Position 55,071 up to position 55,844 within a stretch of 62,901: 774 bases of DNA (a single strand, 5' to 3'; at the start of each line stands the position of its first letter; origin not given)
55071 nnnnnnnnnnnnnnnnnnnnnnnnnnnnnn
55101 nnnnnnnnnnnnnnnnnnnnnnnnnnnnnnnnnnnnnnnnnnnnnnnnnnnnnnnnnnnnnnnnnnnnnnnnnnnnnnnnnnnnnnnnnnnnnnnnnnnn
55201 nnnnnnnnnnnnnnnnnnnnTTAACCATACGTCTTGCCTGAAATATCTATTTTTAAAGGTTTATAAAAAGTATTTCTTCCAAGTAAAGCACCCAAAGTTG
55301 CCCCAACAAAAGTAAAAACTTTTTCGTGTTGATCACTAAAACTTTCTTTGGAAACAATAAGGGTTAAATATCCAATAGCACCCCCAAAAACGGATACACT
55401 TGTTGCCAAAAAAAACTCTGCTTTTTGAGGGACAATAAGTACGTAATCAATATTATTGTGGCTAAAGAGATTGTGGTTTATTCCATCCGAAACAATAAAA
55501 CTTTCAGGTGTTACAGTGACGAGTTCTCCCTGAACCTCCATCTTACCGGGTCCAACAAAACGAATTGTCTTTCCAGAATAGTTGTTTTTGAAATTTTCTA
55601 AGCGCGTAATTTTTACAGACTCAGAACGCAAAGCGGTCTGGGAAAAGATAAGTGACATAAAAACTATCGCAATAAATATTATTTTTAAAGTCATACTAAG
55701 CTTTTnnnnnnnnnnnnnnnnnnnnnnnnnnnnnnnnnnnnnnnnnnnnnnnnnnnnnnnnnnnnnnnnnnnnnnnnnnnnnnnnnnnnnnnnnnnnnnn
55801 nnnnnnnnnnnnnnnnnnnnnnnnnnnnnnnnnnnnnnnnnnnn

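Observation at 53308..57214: Four-gene envelope operon of unknown function: barrel protein, glycine-zipper protein, TM-anchored Lys/Glu-rich protein, barrel-like lipoprotein, all sharing short motifs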

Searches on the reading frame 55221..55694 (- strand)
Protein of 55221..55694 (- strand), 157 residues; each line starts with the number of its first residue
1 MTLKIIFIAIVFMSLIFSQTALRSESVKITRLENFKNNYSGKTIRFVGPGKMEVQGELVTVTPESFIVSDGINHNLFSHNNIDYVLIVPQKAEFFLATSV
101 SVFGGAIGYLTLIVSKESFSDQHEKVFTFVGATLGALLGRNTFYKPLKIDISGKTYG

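Call 3: search_protein_families(library=pfam, proteins=[window:55221-55694:-], max_evalue=1)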
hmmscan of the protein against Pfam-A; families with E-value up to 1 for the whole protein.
window:55221-55694:- (157 aa): 1 family
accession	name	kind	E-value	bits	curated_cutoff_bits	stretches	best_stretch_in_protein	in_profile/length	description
PF05433.20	Rick_17kDa_Anti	-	0.092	13.1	24.2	1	128-141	28-41/43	Glycine zipper 2TM domain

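Call 4: search_protein_families(library=ncbifam, proteins=[window:55221-55694:-], max_evalue=1)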
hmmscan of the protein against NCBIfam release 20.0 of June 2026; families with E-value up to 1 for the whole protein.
window:55221-55694:- (157 aa): 1 family
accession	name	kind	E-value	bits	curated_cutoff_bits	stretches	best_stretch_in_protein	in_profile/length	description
NF052670.1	asr0689_fam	equivalog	0.19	11.8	95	1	92-112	17-37/71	asr0689 family protein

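Call 32: search_protein_families(library=ncbifam, alignment_id=A5, max_evalue=1)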
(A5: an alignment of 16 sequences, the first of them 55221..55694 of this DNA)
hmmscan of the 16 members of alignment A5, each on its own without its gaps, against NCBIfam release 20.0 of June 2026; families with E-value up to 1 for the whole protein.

A. member 1, window:55221-55694:- (157 aa): 1 family
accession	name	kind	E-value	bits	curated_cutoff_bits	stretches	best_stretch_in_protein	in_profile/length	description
NF052670.1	asr0689_fam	equivalog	0.19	11.8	95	1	92-112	17-37/71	asr0689 family protein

B. families by the number of members that match (of 16 scanned): 14 families
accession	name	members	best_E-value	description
NF047432.1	LA_3334_fam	3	6e-06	LA_3334 family protein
NF047624.1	LIC_13076_fam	3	0.0012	LIC_13076 family protein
NF047503.1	LB_137_fam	2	0.0019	LB_137 family protein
NF047718.1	Hfq_rel_Cyano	2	0.0077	Hfq-related RNA-binding protein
NF047433.1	Lepto_7_Nterm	2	0.023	LA_0442/LA_0875 N-terminal domain-containing protein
TIGR00776.1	RhaT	1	0.0098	RhaT/GlcU family sugar-proton symporter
NF041097.1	keto_inos_dh_IolM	1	0.024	scyllo-inosose 3-dehydrogenase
TIGR01342.1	acon_putative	1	0.029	putative aconitate hydratase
TIGR04265.1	bac_cardiolipin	1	0.036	cardiolipin synthase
NF047528.1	LIMLP_03685_anti-sigma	1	0.076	LIMLP_03685 family anti-sigma factor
NF045882.1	PLipidMtase_Leg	1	0.11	phospholipid N-methyltransferase PmtA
NF010314.2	PRK13751.2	1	0.11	mercuric ion transporter MerT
NF052670.1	asr0689_fam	1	0.19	asr0689 family protein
NF011842.0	PRK15314.1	1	0.28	DUF823/DUF824 repeat adhesin RatB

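Call 33: search_protein_families(library=pfam, alignment_id=A5, max_evalue=1)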
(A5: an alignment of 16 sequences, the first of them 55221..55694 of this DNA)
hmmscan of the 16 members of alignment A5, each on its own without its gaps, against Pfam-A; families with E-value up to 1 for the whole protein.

A. member 1, window:55221-55694:- (157 aa): 1 family
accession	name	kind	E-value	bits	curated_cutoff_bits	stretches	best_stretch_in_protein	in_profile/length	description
PF05433.20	Rick_17kDa_Anti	-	0.092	13.1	24.2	1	128-141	28-41/43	Glycine zipper 2TM domain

B. families by the number of members that match (of 16 scanned): 18 families
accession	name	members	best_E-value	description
PF11178.13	DUF2963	6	1.4e-06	Protein of unknown function (DUF2963)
PF21979.2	Hfq_1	2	0.02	Hfq related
PF21838.2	DUF6897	2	0.024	Domain of unknown function (DUF6897)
PF16215.11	DUF4876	1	0.03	Protein of unknown function (DUF4876)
PF23875.1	DUF7229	1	0.034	Domain of unknown function (DUF7229)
PF08292.18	RNA_pol_Rbc25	1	0.043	RNA polymerase III subunit Rpc25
PF00821.23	PEPCK_GTP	1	0.063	Phosphoenolpyruvate carboxykinase C-terminal P-loop domain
PF15345.11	TMEM51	1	0.065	Transmembrane protein 51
PF04418.17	DUF543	1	0.067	Domain of unknown function (DUF543)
PF20623.4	Sgo0707_N2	1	0.085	Sgo0707 N2 domain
PF23494.1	bPH_10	1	0.087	YqeB-like bacterial PH domain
PF05433.20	Rick_17kDa_Anti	1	0.092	Glycine zipper 2TM domain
PF22783.1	BapA_N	1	0.12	BapA, prefix-like domain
PF10176.14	NEDD4_Bsd2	1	0.16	NEDD4/Bsd2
PF02735.22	Ku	1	0.17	Ku70/Ku80 beta-barrel domain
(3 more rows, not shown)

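Call 73: search_solved_structures(query=A5, max_evalue=1)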
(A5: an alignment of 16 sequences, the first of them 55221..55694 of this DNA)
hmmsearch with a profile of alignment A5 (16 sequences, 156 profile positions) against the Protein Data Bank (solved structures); distinct sequences matched with E-value up to 1: 7.
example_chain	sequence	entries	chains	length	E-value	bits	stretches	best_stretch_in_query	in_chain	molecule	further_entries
6tfl_A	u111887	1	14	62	0.16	14.8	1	37-81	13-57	RNA-binding protein Lsm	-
4a54_A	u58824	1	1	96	0.27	14.1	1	37-94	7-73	EDC3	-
3jcr_8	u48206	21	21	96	0.29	14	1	36-86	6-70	LSm8 | U6 snRNA-associated Sm-like protein LSm8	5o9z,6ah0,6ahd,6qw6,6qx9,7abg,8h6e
1m5q_A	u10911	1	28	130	0.3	14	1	36-85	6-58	small nuclear ribonucleoprotein homolog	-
6cp9_B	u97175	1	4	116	0.36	13.7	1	71-117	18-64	CdiI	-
8xi2_a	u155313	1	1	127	0.46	13.4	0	34-101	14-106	Small nuclear ribonucleoprotein Sm D3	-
4a53_A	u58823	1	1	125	0.48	13.3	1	37-94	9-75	EDC3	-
